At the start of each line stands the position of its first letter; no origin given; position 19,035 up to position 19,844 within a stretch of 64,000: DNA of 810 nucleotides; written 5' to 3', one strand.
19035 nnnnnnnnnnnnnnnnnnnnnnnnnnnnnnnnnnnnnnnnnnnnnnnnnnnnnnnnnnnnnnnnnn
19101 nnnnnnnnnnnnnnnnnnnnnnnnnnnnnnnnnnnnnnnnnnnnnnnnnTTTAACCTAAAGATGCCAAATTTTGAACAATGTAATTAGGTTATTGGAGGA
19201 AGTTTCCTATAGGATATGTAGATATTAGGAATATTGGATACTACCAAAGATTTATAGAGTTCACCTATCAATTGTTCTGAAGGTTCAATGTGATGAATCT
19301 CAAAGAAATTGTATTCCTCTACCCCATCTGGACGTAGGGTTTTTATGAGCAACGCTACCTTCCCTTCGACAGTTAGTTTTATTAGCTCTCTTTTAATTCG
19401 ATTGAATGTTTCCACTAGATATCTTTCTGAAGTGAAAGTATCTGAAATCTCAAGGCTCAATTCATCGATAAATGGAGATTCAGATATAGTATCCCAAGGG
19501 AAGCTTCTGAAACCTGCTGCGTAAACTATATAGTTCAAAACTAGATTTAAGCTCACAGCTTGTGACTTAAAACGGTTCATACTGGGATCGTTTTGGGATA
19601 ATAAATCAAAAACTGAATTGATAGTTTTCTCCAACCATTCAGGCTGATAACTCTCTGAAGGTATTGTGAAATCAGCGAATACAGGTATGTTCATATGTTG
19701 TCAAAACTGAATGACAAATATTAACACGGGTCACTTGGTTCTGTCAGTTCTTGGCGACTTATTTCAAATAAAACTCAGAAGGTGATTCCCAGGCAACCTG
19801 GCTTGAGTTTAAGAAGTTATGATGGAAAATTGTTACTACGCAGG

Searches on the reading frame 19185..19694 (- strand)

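Call 5: search_protein_families(library=pfam, proteins=[window:19185-19694:-], max_evalue=0.1)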
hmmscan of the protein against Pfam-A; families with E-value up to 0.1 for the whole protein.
window:19185-19694:- (169 aa): 1 family
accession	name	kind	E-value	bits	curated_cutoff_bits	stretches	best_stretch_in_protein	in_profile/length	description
PF15933.10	RnlB_antitoxin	-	0.03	15.1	27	0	26-44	31-49/94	Antitoxin to bacterial toxin RNase LS or RnlA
